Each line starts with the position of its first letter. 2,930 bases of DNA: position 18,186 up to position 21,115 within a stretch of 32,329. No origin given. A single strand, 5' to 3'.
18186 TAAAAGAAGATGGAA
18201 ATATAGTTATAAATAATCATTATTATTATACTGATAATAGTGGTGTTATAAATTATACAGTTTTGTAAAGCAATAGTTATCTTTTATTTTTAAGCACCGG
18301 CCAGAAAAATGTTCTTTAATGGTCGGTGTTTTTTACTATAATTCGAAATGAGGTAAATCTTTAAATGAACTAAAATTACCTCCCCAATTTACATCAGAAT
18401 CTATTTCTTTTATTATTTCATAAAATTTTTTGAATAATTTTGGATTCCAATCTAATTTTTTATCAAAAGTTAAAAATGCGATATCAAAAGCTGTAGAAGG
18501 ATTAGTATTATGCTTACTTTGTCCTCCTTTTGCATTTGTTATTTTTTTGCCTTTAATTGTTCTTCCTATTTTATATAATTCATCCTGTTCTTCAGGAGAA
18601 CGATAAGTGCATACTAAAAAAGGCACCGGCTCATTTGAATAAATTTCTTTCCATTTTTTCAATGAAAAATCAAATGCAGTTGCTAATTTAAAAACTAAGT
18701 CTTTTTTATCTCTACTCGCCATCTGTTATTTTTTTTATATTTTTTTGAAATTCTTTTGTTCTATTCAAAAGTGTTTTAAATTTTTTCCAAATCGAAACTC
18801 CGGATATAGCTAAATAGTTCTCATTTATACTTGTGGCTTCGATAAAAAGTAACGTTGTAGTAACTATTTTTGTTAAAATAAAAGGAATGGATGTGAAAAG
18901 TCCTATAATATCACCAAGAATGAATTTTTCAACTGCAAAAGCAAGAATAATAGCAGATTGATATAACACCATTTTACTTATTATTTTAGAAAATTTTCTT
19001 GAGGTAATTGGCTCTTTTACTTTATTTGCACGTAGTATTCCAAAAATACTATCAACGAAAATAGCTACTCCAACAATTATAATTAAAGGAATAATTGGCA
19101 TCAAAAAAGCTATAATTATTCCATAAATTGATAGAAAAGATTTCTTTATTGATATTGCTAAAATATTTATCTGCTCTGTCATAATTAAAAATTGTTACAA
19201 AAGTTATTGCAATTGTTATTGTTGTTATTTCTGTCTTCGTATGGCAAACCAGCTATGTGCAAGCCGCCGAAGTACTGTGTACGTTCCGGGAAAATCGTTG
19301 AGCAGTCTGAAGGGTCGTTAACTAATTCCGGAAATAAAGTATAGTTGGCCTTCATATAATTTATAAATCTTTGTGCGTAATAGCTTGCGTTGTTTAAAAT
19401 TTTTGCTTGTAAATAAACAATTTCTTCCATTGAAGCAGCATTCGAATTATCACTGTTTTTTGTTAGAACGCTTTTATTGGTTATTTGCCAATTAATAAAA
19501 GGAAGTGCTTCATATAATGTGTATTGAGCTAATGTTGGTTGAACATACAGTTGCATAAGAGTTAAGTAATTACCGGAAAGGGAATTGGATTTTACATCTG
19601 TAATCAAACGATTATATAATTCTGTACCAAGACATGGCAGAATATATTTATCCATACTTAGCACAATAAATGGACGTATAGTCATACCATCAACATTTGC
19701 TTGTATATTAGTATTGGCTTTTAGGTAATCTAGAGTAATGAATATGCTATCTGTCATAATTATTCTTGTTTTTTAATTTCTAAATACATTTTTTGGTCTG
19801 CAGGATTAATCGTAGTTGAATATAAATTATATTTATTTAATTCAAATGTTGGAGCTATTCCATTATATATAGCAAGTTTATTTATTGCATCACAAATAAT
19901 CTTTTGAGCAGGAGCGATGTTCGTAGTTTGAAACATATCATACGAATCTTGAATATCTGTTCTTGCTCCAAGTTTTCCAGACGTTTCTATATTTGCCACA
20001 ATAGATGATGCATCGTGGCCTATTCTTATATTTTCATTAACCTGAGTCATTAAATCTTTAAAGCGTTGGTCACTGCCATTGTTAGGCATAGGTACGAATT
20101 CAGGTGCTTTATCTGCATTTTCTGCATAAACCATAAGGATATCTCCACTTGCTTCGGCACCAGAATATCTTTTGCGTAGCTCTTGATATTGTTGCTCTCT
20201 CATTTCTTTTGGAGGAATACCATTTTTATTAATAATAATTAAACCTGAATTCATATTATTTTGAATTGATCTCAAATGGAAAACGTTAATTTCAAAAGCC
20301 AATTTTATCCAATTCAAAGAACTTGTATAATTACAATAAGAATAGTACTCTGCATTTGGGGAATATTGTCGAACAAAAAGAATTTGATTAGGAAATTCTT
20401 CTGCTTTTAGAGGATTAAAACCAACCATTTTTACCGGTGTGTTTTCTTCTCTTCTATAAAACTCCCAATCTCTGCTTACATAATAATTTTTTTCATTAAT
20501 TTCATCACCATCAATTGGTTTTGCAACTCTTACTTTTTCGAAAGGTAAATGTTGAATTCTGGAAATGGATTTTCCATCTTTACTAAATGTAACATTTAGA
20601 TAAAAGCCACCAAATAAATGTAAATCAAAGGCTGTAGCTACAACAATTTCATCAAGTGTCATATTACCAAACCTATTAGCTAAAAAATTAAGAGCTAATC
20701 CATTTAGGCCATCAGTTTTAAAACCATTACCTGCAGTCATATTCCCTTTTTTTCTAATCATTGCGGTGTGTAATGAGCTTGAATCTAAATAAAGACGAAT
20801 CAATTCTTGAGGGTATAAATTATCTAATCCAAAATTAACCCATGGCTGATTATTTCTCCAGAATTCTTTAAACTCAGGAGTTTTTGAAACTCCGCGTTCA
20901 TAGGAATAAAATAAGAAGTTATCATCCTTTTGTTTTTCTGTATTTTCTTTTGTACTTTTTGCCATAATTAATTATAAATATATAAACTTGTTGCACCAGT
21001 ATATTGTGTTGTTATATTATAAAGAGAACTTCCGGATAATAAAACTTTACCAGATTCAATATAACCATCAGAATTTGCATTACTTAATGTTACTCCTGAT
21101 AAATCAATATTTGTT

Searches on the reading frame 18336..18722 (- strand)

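Call 19: search_protein_families(library=phrogs, proteins=[window:18336-18722:-], max_evalue=0.001)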
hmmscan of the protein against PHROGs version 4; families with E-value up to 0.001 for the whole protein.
window:18336-18722:- (128 aa): 5 families
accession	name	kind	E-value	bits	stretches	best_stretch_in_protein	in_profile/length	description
phrog_465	-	lysis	5e-22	79.5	1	22-128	62-165/292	endolysin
phrog_15351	-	lysis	8.1e-19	69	1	26-128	34-136/289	endolysin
phrog_6523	-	lysis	1.9e-16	61.6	1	26-128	30-129/255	endolysin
phrog_2649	-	lysis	5.8e-14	53.6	1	38-128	40-127/261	endolysin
phrog_5115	-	moron, auxiliary metabolic gene and host takeover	1.3e-12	48.5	1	38-128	42-121/283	ferredoxin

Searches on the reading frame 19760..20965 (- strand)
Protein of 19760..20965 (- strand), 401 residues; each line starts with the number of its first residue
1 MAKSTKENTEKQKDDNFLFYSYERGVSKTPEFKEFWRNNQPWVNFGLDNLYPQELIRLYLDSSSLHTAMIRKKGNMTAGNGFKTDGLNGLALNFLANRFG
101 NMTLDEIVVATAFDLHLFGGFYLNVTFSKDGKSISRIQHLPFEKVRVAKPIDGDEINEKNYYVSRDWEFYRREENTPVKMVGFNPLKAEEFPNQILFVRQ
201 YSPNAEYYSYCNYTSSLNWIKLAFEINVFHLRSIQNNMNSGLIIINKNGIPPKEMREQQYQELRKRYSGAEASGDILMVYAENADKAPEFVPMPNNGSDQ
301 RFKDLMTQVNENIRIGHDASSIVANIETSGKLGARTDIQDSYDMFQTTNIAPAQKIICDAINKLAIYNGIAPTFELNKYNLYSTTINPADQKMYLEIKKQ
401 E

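Call 20: search_protein_families(library=phrogs, proteins=[window:19760-20965:-], max_evalue=0.001)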
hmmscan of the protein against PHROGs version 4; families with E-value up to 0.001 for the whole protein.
window:19760-20965:- (401 aa): 4 families
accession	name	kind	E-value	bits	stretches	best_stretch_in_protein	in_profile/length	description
phrog_11226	-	head and packaging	2.6e-27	96.9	1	43-363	25-358/388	portal protein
phrog_33693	-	head and packaging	4.4e-17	62.7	1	38-370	18-346/560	portal protein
phrog_12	-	head and packaging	1.2e-10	42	1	53-363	83-363/646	portal protein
phrog_68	-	head and packaging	5.9e-06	26.2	1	188-364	152-327/344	portal protein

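Call 65: search_dna_similar(query=window:19760-20965:-, collection=phages, mode=protein, max_rows=12, max_evalue=0.001)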
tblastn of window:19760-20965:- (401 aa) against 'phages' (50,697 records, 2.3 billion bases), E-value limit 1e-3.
Records with a match: 3; places in all: 3; records where one place covers at least 80% of the query: 0.
Best place of each record, by identity: <60% 3.
By first word of the organism name: Rhodococcus 2; Bacteriophage 1.
By host as written in the record: Rhodococcus erythropolis RIA 643 2; - 1.
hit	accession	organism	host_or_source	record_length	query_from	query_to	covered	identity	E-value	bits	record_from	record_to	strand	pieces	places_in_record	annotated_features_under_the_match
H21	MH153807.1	Rhodococcus phage Peregrin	Rhodococcus erythropolis RIA 643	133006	104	302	50%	24.3%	6e-4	48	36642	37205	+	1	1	75: portal protein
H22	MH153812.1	Rhodococcus phage Grayson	Rhodococcus erythropolis RIA 643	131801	104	302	50%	24.3%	7e-4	48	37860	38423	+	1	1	77: portal protein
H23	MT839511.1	Bacteriophage sp.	human fecal samples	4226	45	187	36%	27.8%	1e-3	47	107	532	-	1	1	record has no annotation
